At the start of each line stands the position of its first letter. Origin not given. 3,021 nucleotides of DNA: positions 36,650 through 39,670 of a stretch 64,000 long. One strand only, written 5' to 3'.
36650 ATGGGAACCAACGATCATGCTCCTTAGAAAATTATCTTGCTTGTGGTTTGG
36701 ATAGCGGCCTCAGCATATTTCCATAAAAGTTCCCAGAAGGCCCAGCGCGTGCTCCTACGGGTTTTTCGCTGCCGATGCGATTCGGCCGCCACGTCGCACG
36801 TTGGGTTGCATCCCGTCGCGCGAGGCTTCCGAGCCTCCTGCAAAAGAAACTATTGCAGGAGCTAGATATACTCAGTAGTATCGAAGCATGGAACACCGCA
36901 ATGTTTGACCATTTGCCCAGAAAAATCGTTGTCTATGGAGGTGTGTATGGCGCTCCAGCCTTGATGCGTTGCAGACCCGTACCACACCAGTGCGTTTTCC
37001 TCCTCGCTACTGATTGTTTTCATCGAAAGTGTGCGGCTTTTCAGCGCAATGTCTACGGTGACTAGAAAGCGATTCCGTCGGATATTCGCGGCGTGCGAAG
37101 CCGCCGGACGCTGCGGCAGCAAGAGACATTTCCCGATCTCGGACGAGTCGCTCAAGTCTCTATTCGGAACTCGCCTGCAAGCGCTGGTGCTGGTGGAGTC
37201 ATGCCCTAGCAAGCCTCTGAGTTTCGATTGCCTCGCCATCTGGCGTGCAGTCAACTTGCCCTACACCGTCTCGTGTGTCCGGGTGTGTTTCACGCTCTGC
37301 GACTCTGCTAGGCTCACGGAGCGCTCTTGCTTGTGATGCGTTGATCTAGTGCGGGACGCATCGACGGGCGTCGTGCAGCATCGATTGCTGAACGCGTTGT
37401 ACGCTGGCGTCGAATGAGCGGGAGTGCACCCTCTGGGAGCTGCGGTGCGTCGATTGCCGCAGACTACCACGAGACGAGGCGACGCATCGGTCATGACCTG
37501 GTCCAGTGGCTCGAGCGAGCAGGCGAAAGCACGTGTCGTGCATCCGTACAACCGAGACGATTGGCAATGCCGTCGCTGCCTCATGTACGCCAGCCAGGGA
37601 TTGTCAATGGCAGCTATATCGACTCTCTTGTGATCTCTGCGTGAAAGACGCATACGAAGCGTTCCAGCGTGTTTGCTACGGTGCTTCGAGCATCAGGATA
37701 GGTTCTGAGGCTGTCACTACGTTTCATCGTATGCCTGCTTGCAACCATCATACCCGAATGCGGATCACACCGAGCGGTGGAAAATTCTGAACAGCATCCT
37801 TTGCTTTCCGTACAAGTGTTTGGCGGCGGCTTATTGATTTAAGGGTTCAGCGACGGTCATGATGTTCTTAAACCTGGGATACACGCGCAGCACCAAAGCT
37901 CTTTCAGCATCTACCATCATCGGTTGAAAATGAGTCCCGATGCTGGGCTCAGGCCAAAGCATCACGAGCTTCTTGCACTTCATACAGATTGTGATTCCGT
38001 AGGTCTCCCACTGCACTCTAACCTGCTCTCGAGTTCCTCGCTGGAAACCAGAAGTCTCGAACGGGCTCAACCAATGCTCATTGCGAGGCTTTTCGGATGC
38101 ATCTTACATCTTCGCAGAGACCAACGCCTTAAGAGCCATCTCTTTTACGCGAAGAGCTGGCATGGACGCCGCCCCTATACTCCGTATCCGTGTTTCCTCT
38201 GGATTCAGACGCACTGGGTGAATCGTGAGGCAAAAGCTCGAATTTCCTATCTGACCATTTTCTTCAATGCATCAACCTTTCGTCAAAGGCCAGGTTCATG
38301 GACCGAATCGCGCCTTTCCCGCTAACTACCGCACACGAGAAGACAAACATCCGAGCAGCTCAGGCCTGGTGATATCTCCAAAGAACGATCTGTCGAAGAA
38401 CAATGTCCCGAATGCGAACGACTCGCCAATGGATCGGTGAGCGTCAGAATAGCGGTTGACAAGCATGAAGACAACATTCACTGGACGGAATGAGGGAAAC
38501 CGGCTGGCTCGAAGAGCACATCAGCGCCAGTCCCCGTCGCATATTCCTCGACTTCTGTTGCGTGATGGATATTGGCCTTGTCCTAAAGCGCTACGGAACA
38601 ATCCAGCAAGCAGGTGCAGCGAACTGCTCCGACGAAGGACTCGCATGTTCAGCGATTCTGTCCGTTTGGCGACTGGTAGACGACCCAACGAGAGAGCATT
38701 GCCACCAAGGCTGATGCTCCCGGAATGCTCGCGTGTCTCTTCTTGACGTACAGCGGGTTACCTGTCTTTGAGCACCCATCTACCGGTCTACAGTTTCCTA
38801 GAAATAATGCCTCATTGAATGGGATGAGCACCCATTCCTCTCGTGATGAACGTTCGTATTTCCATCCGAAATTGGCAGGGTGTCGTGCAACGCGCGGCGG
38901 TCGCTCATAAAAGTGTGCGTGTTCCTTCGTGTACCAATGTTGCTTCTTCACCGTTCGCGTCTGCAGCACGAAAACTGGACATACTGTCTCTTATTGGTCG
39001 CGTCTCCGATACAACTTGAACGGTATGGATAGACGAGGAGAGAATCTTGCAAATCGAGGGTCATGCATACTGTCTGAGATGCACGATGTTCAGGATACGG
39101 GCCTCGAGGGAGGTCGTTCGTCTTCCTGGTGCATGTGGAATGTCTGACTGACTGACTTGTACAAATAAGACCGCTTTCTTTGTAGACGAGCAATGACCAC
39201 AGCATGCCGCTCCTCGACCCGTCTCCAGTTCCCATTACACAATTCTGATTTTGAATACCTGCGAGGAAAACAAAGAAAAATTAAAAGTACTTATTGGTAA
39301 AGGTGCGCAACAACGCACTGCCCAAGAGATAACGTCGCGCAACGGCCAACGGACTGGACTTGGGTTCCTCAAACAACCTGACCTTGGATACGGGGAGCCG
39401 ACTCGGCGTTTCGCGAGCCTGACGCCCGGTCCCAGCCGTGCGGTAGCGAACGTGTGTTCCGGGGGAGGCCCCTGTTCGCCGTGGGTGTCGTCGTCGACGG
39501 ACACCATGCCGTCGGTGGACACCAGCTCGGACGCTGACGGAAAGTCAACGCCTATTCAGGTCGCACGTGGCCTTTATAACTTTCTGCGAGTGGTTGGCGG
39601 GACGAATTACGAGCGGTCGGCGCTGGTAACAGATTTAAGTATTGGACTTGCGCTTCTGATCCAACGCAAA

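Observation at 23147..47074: Three same-orientation, ~98-99% identical copies of an unclassified ~0.9-1.1-kb element (R1), one abutting the ERGIC3 stop codon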

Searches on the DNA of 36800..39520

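Call 52: search_rna_families(source=window, start=36800, end=39520, threshold=evalue, max_evalue=1)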
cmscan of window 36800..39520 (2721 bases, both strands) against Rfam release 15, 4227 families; matches with E-value up to 1: 0.
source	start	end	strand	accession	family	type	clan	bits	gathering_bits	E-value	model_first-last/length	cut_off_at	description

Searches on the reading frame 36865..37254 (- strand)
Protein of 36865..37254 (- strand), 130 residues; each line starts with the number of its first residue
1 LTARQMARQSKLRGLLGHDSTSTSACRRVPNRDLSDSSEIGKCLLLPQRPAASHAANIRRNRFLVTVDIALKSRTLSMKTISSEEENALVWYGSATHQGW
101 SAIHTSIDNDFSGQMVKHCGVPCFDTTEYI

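Call 59: search_protein_families(library=pfam, proteins=[window:36865-37254:-], max_evalue=1)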
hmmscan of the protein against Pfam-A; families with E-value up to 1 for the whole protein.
window:36865-37254:- (130 aa): 1 family
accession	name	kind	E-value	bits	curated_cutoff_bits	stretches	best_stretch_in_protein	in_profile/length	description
PF07891.17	DUF1666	-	0.17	12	25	1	34-85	170-218/246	Protein of unknown function (DUF1666)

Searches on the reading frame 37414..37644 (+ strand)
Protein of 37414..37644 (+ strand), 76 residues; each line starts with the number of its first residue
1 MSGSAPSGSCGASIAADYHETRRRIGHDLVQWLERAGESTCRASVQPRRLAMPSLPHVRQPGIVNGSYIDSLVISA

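Call 39: find_encoding_contigs(protein=window:37414-37644:+, flank=6000, max_places=10)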
Protein window:37414-37644:+ (76 aa): 1 contig read that carries it; 1 place shown.
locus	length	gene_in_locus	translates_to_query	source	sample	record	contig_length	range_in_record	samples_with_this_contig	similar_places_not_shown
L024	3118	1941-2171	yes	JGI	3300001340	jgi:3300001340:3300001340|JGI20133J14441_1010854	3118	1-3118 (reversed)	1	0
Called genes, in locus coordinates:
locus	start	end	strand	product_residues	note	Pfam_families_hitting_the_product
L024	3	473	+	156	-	?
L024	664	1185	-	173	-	-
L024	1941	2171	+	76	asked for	-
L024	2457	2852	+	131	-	-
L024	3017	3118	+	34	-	?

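Call 47: find_homologous_proteins(query=window:37414-37641:+, max_evalue=10)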
Query window:37414-37641:+ (76 aa): 1 proteins with E <= 10 among 1 candidates.
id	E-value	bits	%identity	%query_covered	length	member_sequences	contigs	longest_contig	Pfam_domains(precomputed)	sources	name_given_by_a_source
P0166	1.7e-43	163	100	100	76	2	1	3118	-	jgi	-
